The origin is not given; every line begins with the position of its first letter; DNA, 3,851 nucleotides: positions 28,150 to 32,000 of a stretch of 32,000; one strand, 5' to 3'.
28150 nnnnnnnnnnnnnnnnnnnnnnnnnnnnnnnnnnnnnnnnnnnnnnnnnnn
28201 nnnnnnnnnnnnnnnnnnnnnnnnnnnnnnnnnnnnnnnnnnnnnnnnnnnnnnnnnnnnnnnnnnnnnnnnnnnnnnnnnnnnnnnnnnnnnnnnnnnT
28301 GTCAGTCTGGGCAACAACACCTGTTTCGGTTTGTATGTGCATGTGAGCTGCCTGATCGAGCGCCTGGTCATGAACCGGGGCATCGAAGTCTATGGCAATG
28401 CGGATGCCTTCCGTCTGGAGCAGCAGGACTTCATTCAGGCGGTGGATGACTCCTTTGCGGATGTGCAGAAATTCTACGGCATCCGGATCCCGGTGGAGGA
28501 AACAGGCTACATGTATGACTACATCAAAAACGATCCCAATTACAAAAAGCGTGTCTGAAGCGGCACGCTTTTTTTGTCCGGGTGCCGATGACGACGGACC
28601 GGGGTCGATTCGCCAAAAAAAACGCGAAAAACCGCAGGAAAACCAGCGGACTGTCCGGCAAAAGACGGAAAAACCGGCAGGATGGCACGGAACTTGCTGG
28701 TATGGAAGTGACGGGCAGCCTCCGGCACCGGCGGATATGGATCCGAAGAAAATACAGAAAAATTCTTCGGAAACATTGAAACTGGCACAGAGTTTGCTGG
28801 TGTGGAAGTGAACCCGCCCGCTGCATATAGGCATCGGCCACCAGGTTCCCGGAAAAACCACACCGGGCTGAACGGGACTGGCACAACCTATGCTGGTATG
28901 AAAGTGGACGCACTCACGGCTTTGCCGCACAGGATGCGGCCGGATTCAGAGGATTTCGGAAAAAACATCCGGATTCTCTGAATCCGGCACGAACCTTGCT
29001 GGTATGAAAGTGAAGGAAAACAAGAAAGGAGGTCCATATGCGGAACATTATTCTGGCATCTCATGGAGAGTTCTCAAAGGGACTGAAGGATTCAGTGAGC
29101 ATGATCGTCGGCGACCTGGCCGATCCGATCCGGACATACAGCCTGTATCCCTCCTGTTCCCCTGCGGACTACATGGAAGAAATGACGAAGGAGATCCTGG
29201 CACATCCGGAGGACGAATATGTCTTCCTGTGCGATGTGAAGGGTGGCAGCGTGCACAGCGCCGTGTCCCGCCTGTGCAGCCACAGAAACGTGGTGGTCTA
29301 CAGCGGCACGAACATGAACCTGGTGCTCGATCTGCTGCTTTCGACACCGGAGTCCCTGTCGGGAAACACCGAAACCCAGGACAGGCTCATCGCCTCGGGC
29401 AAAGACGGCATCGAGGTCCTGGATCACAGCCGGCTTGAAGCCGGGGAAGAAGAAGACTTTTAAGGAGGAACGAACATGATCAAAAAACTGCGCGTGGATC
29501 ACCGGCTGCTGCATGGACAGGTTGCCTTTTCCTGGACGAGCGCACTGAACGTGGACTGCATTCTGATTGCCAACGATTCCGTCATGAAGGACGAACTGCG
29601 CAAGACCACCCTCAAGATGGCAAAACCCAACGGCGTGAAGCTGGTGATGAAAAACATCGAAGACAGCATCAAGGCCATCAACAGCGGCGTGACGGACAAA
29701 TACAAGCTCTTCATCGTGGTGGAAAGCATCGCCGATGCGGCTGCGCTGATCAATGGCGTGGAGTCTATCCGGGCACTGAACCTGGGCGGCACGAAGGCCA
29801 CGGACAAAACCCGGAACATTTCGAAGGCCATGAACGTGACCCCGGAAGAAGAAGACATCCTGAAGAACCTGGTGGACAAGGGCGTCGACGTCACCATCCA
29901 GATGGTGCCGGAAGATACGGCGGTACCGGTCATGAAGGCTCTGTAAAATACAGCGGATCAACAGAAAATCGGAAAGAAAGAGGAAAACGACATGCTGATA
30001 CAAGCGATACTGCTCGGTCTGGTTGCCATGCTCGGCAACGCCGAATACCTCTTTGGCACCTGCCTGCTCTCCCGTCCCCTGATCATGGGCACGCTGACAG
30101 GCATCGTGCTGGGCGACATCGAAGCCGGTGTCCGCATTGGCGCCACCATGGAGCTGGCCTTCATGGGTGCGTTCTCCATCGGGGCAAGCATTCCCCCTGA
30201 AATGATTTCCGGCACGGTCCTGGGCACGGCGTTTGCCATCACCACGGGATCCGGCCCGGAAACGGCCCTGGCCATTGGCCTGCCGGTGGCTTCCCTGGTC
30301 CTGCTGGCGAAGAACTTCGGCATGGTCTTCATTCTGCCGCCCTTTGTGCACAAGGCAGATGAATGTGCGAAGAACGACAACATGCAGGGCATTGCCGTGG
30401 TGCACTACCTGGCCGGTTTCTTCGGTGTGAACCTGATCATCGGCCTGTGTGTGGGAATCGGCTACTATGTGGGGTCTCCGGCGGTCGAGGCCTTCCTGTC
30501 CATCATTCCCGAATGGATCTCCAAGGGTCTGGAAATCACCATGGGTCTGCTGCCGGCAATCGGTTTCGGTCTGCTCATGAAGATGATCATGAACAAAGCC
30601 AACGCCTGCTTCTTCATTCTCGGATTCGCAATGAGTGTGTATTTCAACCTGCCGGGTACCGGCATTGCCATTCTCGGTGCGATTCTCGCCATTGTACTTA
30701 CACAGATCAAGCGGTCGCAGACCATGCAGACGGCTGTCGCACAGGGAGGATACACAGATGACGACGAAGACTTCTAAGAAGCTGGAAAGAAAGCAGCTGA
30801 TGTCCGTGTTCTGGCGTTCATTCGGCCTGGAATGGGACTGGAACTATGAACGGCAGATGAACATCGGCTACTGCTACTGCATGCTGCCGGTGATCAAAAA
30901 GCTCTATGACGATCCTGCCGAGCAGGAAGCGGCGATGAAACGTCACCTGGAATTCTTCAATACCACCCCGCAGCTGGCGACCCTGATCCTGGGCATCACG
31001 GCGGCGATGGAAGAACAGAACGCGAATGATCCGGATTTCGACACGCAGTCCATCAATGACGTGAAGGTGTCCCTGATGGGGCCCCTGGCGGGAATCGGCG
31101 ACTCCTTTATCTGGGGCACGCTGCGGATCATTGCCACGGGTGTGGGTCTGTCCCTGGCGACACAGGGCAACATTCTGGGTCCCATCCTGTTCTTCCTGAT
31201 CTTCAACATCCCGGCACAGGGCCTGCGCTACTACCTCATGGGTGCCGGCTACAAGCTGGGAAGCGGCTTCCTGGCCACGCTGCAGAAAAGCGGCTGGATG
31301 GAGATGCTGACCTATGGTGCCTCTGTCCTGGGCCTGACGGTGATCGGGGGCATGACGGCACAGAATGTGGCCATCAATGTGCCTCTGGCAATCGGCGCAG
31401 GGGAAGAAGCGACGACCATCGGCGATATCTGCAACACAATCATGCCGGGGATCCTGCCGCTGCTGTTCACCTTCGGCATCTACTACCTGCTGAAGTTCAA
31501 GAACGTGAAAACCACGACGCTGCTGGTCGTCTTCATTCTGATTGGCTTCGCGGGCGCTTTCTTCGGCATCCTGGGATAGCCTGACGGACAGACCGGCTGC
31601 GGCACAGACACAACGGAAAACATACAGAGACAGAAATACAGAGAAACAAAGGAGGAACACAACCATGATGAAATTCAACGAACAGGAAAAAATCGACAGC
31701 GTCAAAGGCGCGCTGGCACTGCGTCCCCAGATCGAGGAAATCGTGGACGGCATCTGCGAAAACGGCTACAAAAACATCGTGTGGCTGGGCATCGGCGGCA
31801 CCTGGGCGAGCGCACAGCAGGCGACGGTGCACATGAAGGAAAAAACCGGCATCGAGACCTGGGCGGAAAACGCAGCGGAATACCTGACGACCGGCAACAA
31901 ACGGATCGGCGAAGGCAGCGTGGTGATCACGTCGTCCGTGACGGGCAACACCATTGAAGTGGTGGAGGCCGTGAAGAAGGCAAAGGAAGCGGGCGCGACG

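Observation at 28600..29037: Four tandem sigma-54 promoter boxes in a ~100-bp periodic array between the LevR-type activator and its PTS operon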

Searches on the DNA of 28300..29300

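Call 6: search_rna_families(source=window, start=28300, end=29300, threshold=evalue, max_evalue=10)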
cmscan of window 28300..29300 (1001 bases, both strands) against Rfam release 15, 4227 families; matches with E-value up to 10: 7.
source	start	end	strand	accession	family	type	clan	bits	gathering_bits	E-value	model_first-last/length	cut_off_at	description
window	28939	28988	+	RF00676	mir-127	Gene; miRNA;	-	17.2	60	0.73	22-77/97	no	mir-127 microRNA precursor family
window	28972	29027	-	RF03943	mir-1824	Gene; miRNA;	-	15.4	90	5.9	1-63/63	no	mir-1824 microRNA precursor family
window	28542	28574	+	RF02054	STnc420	Gene; sRNA;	-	15.3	70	9.8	23-54/58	no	Salmonella enterica sRNA STnc420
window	29054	29233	+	RF02178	SMCR2_2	Gene; lncRNA;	-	14.8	55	4.1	1-165/165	no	Smith-Magenis syndrome chromosome region, candidate 2 conserved region 2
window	28886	28952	+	RF01276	sR53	Gene; snRNA; snoRNA; CD-box;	-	14.7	49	1.1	1-60/60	no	Small nucleolar RNA sR53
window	28416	28473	-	RF01952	SOX2OT_exon2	Gene; lncRNA;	-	12.6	45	5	1-69/69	no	SOX2 overlapping transcript exon 2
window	28539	28653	+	RF00516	ylbH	Cis-reg; leader;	-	12.3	50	9.4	1-122/122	no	ylbH leader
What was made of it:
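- On Structured RNA leader or riboswitch: The Rfam scan at E up to 10 gives only sub-threshold chance hits (call 6).
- Rfam gives no credible match, with best E of 0.7 and scores far below threshold (call 6).
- Tried and rejected: Rfam at a permissive threshold gave only chance-level hits such as miRNA and snoRNA models (call 6).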

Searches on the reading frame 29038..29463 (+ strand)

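Call 7: search_protein_families(library=pfam, proteins=[window:29038-29463:+])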
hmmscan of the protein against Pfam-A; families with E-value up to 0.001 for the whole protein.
window:29038-29463:+ (141 aa): 1 family
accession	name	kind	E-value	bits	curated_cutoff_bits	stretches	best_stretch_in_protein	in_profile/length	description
PF03610.21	EIIA-man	-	1.4e-12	48.2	21.4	1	4-103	2-103/116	PTS system fructose IIA component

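Call 70: search_protein_families(library=ncbifam, proteins=[window:29038-29463:+], max_evalue=0.00001)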
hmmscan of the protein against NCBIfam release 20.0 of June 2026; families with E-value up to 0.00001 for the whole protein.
window:29038-29463:+ (141 aa): 3 families
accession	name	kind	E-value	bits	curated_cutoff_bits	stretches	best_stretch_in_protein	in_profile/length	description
NF040761.1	AgaF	equivalog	5.7e-17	62.2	130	1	1-133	1-132/144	PTS galactosamine/N-acetylgalactosamine transporter subunit IIA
TIGR00824.1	EIIA-man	subfamily_domain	5.7e-12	45.8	98.35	1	1-102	1-103/116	mannose/fructose/sorbose PTS transporter subunit IIA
NF011670.1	PRK15088.1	equivalog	7.1e-07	28.5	400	1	3-133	4-134/323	PTS mannose transporter subunit IIAB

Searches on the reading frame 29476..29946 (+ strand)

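Call 7: search_protein_families(library=pfam, proteins=[window:29476-29946:+])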
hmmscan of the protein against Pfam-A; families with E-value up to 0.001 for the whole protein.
window:29476-29946:+ (156 aa): 1 family
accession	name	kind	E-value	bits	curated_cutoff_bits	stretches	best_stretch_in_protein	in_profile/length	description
PF03830.20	PTSIIB_sorb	-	2.2e-48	164.7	27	1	2-148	1-147/148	PTS system sorbose subfamily IIB component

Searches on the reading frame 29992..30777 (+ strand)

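Call 7: search_protein_families(library=pfam, proteins=[window:29992-30777:+])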
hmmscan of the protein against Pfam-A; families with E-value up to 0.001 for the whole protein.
window:29992-30777:+ (261 aa): 1 family
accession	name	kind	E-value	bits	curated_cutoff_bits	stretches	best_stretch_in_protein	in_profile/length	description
PF03609.19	EII-Sor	-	9.8e-68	228.5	26.3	1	2-235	1-233/233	PTS system sorbose-specific iic component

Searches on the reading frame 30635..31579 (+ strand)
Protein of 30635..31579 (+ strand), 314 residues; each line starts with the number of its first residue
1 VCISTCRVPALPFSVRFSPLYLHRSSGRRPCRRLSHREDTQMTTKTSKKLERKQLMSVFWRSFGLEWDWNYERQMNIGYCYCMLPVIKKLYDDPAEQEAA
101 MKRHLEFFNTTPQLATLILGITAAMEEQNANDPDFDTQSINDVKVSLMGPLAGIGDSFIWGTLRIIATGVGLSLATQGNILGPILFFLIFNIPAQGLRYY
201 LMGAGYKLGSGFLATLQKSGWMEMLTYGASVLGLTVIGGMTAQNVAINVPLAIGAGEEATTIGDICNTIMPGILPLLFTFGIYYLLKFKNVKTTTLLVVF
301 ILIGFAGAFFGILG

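Call 7: search_protein_families(library=pfam, proteins=[window:30635-31579:+])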
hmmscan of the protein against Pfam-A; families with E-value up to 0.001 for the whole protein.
window:30635-31579:+ (314 aa): 1 family
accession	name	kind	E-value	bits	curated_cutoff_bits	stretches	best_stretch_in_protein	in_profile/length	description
PF03613.19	EIID-AGA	-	2.1e-106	355.4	25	1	49-313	1-265/265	PTS system mannose/fructose/sorbose family IID component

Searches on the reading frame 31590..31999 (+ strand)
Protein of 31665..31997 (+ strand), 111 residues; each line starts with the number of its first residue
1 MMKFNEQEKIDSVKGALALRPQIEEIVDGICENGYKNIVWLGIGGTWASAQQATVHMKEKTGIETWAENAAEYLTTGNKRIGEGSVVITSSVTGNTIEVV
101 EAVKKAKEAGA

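Call 59: search_protein_families(library=pfam, proteins=[window:31590-31999:+])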
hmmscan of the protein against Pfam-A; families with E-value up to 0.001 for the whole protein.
window:31590-31999:+ (136 aa): 1 family
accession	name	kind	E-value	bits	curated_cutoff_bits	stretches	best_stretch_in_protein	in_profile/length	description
PF01380.27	SIS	-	4.5e-07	30.2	25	1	61-136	6-81/131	SIS domain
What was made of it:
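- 31665..32000 (+): SIS-domain gene (deglycase or isomerase type), cut by the window end. Its presence makes the operon gfr-like. Pfam SIS (call 59).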

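Call 70: search_protein_families(library=ncbifam, proteins=[window:31665-31997:+], max_evalue=0.00001)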
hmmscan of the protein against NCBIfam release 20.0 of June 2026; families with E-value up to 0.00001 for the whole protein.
window:31665-31997:+ (111 aa): 1 family
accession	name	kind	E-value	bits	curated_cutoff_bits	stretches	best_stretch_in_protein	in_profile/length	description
TIGR02128.1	G6PI_arch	equivalog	6.4e-06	25.3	213.9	1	28-110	15-93/308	bifunctional phosphoglucose/phosphomannose isomerase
